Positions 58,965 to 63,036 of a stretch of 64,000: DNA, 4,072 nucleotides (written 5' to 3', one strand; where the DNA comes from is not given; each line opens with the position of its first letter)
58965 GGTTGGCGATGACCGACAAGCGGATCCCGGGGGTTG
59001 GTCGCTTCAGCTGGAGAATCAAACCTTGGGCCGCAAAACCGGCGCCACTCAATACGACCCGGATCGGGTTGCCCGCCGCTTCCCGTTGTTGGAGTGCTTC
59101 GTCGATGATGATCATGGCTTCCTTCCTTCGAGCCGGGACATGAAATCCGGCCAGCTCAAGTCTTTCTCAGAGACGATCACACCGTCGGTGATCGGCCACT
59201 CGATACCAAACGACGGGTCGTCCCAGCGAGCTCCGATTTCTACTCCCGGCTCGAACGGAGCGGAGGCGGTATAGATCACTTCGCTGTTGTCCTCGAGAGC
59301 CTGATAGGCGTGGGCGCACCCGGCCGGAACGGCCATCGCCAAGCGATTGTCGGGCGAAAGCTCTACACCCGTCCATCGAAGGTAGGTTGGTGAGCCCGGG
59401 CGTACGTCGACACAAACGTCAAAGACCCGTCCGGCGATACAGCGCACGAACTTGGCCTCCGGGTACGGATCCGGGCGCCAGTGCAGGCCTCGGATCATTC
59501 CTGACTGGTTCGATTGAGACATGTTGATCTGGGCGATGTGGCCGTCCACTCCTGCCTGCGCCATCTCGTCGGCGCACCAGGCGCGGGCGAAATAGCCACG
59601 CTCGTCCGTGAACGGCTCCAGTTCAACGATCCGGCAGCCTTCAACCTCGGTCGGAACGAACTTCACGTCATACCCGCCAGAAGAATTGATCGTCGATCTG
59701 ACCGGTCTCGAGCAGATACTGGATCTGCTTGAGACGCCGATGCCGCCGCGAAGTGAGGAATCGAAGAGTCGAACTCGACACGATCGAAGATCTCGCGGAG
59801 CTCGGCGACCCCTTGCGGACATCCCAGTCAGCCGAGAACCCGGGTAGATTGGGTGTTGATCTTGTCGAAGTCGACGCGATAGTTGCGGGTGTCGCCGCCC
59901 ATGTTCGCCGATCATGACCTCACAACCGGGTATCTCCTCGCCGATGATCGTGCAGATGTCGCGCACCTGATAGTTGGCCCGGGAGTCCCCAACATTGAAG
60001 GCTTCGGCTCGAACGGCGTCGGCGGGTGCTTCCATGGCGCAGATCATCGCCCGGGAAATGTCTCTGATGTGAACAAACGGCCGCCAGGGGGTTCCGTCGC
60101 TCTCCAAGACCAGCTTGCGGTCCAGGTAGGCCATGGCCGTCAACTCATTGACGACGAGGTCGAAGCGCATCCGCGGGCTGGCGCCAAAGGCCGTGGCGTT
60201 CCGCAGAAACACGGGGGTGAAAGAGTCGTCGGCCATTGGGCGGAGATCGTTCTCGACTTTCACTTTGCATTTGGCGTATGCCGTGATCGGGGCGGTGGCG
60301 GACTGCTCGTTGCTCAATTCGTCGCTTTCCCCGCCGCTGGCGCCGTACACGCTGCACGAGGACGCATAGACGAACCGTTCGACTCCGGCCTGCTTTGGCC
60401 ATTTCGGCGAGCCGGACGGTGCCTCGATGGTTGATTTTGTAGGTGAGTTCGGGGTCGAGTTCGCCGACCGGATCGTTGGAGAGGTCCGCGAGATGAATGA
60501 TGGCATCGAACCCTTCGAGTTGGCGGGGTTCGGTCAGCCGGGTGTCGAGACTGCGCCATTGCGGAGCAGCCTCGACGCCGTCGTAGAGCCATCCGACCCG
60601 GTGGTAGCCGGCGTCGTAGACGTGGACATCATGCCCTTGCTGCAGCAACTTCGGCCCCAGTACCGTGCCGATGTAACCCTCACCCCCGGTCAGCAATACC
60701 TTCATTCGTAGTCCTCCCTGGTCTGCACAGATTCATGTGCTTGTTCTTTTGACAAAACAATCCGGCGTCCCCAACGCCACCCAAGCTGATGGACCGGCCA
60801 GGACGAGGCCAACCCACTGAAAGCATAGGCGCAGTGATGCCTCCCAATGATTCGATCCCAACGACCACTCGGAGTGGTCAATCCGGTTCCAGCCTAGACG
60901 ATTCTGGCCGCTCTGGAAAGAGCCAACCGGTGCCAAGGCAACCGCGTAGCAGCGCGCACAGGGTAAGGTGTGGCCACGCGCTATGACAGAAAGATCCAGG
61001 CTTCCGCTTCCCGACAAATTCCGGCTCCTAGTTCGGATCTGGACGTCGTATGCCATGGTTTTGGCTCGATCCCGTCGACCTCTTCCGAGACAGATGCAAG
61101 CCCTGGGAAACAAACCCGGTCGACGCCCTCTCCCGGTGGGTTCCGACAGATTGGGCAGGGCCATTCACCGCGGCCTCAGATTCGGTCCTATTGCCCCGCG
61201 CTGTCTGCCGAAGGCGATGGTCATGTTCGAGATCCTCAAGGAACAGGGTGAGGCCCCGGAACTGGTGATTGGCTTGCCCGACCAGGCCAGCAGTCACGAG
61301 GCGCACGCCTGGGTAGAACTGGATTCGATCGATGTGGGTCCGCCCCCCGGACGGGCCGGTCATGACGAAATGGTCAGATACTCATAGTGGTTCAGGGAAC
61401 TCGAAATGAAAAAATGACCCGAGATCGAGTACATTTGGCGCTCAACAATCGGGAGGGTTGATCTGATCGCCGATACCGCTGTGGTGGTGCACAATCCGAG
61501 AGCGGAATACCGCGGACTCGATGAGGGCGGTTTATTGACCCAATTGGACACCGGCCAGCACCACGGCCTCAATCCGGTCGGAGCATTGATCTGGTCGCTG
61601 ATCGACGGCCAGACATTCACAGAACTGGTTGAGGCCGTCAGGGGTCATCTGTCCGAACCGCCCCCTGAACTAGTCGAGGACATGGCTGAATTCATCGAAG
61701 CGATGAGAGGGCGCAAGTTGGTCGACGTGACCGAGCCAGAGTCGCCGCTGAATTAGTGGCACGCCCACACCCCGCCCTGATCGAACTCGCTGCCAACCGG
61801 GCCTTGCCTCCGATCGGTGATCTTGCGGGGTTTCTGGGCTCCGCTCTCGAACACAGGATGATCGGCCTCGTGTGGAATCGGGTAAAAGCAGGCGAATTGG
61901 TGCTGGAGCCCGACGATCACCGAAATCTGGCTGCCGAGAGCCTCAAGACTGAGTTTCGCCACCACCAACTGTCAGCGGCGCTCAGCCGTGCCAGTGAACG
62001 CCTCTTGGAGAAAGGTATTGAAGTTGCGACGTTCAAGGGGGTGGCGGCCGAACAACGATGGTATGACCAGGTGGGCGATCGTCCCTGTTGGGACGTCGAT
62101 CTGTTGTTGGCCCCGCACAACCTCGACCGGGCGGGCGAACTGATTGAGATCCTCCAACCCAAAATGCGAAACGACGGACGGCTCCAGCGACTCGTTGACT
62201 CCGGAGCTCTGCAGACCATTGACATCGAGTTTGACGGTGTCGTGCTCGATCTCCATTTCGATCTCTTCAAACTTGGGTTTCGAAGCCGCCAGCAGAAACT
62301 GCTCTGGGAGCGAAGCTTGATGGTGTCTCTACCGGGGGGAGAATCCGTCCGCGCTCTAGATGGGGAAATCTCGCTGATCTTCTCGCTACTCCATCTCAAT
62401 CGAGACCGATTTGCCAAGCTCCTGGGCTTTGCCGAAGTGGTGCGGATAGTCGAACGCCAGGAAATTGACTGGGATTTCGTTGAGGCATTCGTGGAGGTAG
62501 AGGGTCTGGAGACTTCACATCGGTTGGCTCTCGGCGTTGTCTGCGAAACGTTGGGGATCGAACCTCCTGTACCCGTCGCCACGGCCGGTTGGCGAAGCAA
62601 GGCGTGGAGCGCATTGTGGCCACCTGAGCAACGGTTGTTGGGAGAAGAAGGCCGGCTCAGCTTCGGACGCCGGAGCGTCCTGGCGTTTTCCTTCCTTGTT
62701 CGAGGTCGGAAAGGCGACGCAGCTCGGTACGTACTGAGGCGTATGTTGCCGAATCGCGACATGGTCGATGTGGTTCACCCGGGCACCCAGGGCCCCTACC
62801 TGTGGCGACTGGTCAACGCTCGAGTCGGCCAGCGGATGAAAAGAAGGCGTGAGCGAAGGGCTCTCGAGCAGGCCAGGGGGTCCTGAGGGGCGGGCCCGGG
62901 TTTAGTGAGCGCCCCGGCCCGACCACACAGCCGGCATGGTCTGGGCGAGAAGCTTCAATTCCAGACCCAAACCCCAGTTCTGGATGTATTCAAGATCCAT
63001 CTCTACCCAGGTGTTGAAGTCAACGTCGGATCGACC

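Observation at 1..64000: Pervasive frame disruptions in otherwise recognisable genes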

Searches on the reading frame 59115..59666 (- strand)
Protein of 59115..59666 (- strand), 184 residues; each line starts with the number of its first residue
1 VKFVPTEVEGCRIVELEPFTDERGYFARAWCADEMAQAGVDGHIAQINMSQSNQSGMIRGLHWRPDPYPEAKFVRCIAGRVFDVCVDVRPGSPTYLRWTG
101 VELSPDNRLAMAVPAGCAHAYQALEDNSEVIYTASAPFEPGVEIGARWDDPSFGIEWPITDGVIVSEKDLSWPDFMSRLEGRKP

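Call 62: search_protein_families(library=ncbifam, max_evalue=0.00001, proteins=[window:59115-59666:-])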
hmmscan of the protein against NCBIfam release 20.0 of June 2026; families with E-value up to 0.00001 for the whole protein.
seq(184 aa): 1 family
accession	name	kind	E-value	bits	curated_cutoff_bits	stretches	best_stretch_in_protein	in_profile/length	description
TIGR01221.1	rmlC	equivalog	8.4e-49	165.7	155.75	1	2-175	1-172/176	dTDP-4-dehydrorhamnose 3,5-epimerase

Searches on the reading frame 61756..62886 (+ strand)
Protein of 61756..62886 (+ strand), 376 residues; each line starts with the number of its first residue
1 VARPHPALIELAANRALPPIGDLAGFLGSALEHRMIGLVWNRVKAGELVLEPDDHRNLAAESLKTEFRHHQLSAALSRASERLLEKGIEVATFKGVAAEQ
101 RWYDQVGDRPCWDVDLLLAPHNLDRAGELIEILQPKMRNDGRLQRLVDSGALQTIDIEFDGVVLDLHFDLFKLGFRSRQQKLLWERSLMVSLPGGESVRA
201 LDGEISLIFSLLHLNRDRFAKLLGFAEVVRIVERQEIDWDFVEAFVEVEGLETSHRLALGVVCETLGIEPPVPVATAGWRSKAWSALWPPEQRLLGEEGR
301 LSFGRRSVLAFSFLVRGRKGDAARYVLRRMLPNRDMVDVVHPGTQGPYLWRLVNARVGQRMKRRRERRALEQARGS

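Call 56: search_protein_families(library=pfam, max_evalue=0.001, proteins=[window:61756-62886:+])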
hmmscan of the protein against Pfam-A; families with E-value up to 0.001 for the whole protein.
window:61756-62886:+ (376 aa): 1 family
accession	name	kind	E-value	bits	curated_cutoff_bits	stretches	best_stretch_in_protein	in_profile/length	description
PF14907.12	NTP_transf_5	-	4e-26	92.5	31.2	1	29-265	11-247/249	Uncharacterised nucleotidyltransferase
